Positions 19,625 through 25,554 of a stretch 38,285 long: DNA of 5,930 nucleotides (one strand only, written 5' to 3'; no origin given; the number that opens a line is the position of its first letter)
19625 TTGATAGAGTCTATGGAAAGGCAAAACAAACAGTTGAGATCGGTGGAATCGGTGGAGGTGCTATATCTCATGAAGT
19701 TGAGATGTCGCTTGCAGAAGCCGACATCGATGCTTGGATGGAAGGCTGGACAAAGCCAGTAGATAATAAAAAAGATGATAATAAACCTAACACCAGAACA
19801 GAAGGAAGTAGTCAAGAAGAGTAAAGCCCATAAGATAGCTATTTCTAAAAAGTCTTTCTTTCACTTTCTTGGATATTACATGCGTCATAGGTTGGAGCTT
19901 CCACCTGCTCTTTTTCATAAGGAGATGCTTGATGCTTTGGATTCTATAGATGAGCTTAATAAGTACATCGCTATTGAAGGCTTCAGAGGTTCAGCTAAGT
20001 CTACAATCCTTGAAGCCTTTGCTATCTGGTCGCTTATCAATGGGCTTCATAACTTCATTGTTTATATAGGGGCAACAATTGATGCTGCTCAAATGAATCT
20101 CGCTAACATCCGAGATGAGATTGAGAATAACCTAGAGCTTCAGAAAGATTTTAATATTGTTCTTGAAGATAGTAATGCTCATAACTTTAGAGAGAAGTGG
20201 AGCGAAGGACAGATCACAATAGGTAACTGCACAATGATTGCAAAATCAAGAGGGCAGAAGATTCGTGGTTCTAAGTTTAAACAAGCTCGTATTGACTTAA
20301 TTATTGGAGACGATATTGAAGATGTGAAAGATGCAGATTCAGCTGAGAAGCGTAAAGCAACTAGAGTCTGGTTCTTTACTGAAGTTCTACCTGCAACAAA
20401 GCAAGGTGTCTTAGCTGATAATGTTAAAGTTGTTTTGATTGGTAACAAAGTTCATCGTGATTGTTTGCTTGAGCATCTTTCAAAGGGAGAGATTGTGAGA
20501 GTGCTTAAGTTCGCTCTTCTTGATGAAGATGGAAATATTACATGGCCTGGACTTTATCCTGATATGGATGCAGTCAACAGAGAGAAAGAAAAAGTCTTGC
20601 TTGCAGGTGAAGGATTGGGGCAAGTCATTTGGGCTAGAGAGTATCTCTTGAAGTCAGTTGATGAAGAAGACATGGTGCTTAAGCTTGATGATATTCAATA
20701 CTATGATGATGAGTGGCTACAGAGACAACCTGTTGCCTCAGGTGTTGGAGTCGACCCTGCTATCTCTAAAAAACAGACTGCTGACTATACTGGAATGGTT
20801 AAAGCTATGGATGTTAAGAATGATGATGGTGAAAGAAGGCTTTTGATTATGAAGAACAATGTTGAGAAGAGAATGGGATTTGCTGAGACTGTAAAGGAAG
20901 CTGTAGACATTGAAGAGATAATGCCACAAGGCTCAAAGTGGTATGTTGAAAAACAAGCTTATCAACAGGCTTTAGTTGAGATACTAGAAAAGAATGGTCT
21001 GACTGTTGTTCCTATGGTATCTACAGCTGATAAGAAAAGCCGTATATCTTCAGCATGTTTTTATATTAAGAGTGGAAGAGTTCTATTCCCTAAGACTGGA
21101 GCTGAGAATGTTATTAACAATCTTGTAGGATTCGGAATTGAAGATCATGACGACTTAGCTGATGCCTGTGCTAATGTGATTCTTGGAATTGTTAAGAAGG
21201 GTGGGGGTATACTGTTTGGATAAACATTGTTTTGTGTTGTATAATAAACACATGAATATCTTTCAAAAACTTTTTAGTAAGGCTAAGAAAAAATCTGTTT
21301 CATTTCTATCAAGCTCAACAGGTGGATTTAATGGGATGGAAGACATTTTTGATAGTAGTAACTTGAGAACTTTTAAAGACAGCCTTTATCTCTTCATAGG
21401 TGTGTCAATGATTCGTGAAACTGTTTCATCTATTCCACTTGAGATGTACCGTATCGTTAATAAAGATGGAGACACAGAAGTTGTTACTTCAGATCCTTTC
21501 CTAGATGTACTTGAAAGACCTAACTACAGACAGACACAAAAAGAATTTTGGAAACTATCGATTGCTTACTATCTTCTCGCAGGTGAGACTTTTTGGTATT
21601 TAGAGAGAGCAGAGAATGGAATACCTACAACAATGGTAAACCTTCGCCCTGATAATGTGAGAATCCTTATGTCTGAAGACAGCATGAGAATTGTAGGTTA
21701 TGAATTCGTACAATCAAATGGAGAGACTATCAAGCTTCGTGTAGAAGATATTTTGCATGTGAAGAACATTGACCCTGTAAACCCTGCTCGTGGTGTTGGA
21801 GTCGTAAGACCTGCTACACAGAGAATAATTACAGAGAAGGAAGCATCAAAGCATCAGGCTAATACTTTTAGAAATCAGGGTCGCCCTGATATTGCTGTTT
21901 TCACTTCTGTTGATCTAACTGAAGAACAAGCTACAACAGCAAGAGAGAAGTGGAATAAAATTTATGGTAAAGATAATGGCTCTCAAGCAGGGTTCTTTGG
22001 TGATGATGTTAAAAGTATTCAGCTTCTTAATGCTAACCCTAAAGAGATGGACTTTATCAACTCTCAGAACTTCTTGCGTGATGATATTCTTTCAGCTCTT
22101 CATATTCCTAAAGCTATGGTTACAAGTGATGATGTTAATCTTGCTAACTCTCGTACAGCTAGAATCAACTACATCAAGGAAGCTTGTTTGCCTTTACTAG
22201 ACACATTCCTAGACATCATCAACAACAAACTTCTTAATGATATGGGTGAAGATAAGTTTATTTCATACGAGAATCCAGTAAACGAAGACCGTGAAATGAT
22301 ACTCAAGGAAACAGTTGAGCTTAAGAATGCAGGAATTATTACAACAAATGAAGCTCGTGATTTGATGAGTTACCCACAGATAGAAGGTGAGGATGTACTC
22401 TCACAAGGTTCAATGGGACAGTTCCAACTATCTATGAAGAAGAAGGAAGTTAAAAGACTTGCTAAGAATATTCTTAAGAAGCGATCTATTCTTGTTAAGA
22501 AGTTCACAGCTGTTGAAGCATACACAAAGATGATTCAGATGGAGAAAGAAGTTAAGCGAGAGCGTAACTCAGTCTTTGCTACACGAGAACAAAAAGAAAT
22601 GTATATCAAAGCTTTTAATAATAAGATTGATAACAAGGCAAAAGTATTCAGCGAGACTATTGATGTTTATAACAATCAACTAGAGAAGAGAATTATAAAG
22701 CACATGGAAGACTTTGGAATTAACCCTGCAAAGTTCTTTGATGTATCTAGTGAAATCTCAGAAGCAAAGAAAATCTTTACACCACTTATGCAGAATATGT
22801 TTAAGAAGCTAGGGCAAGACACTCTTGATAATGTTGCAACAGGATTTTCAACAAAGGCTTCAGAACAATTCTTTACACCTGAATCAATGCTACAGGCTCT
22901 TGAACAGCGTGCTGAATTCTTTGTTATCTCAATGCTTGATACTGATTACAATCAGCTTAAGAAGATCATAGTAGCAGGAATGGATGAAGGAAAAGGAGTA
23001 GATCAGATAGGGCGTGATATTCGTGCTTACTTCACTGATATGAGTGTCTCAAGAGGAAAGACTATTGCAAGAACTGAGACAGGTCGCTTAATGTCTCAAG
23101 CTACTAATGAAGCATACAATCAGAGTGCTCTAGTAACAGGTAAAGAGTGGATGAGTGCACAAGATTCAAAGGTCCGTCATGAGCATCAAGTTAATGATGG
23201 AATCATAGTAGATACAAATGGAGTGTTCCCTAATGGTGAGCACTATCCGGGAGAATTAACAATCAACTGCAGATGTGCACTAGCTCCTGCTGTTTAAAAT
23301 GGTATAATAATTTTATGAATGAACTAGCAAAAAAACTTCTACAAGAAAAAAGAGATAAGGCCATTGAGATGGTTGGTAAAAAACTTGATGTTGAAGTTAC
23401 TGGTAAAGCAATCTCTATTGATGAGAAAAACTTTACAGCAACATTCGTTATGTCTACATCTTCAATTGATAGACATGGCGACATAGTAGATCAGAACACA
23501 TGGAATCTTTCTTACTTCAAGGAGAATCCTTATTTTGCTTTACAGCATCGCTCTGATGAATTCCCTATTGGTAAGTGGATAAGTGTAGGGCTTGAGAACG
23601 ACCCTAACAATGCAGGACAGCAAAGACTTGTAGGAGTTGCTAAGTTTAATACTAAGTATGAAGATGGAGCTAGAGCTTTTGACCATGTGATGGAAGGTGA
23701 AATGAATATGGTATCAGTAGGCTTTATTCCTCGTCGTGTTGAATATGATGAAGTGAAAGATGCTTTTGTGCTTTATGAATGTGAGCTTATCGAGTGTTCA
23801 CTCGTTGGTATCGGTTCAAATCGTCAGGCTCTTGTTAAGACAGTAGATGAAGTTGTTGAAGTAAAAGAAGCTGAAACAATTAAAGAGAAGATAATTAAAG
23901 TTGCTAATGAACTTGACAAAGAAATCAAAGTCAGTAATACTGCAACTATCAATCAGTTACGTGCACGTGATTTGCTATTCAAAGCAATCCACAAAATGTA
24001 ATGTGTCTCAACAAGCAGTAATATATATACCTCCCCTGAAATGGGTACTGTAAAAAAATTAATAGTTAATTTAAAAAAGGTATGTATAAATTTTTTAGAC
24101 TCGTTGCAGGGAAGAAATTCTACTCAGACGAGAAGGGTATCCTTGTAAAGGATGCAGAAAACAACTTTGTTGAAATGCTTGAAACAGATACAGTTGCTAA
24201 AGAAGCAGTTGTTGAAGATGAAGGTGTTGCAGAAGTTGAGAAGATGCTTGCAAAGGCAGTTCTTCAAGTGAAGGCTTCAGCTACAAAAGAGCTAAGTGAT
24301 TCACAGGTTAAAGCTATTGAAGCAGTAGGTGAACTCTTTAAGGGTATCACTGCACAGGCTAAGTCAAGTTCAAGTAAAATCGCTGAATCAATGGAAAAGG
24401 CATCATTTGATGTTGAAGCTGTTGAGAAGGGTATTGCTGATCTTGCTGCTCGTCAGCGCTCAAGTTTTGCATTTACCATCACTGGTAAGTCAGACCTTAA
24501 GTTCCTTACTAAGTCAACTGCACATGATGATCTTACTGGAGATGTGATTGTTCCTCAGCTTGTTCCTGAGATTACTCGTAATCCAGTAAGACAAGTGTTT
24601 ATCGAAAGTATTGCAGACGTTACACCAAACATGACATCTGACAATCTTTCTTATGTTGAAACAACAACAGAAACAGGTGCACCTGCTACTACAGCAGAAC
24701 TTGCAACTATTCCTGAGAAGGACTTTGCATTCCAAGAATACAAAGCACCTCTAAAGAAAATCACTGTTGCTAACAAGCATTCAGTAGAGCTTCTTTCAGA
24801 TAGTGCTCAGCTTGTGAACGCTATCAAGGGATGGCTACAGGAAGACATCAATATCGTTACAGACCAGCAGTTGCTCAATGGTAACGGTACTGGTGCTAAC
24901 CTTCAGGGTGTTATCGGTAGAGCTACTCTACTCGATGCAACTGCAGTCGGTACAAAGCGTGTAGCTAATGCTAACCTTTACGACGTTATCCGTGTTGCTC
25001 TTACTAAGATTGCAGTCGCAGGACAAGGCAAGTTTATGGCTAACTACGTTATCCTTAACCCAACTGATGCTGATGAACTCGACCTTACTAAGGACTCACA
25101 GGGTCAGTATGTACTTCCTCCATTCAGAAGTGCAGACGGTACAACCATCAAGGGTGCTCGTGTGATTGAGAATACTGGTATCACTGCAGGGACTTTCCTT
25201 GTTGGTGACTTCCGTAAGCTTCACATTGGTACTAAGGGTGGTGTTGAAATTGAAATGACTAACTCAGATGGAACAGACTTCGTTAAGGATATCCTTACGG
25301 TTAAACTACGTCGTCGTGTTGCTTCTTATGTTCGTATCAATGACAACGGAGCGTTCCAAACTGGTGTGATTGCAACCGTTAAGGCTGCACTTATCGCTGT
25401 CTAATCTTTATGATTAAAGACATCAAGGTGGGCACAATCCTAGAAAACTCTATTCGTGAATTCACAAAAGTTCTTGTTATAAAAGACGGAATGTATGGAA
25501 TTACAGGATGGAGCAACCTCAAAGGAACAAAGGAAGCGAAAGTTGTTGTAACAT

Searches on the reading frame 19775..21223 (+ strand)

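Call 5: search_protein_families(library=phrogs, proteins=[window:19775-21223:+], max_evalue=0.001)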
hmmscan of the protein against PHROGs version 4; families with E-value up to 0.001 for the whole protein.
window:19775-21223:+ (482 aa): 7 families
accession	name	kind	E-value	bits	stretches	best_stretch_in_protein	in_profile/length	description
phrog_38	-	head and packaging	5e-71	241.4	1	14-477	262-708/760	terminase large subunit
phrog_5573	-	head and packaging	1.6e-12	48.4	1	239-469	10-231/250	terminase large subunit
phrog_4758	-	head and packaging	9.4e-11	42.5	1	10-203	4-189/243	terminase large subunit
phrog_14112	-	unknown function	3.1e-05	24.6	1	71-193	111-235/247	-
phrog_17672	-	head and packaging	8e-05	22.7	0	51-194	54-193/395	terminase large subunit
phrog_2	-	head and packaging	0.00036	20.4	1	51-472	273-592/807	terminase large subunit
phrog_11978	-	unknown function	0.00077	20.3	0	326-473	4-162/180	-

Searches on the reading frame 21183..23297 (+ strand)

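Call 5: search_protein_families(library=phrogs, proteins=[window:21183-23297:+], max_evalue=0.001)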
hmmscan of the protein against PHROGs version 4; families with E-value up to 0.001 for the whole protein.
window:21183-23297:+ (704 aa): 13 families
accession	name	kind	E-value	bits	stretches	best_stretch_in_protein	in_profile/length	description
phrog_2662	-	head and packaging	6.7e-91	306.9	1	55-704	55-709/717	portal protein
phrog_12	-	head and packaging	8.9e-58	197.8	1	21-447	45-458/646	portal protein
phrog_2468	-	head and packaging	3.5e-32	113.1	1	462-704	27-273/303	head morphogenesis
phrog_6577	-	unknown function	4.7e-22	79.1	1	584-702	111-228/1066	-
phrog_595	-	head and packaging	4.7e-19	70.1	1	420-703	38-297/513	head maturation protease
phrog_3517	-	head and packaging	5e-18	66.5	1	595-702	203-327/371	head morphogenesis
phrog_324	-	head and packaging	7.9e-17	62.5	1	423-700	24-314/624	head morphogenesis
phrog_115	-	head and packaging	8.8e-16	59.2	1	590-703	208-317/665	minor head protein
phrog_5929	-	head and packaging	3.3e-10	40.7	1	221-409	4-197/228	portal protein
phrog_15127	-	head and packaging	7.5e-10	38.9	1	570-673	111-212/602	head protein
phrog_758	-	head and packaging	8.7e-10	39.4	1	589-702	175-289/326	head morphogenesis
phrog_859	-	head and packaging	3.6e-08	33.4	1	599-701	171-287/807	portal protein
phrog_241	-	head and packaging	1.2e-06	28.8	1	586-662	151-236/679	head morphogenesis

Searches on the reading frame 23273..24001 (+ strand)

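Call 5: search_protein_families(library=phrogs, proteins=[window:23273-24001:+], max_evalue=0.001)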
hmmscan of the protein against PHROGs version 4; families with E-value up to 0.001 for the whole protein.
window:23273-24001:+ (242 aa): 5 families
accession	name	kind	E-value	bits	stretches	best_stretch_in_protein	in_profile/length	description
phrog_617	-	head and packaging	2.7e-19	70.5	1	48-219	20-185/626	major head protein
phrog_80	-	head and packaging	5.6e-16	59.9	1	24-210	206-397/607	head maturation protease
phrog_11321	-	unknown function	2.2e-14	54.6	1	56-230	3-175/327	-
phrog_4523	-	head and packaging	4.8e-05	23.3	1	116-205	97-183/644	major head and protease protein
phrog_2753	-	head and packaging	0.00014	22.5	1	54-211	23-165/333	head maturation protease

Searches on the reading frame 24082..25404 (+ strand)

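Call 5: search_protein_families(library=phrogs, proteins=[window:24082-25404:+], max_evalue=0.001)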
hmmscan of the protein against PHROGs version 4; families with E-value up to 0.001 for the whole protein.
window:24082-25404:+ (440 aa): 3 families
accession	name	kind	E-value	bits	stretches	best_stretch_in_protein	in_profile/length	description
phrog_10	-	head and packaging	5.1e-40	139.1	1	50-436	277-641/752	major head protein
phrog_617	-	head and packaging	1.3e-11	45.1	1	172-395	368-586/626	major head protein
phrog_2263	-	head and packaging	1.6e-07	31.6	1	99-396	237-514/551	major head protein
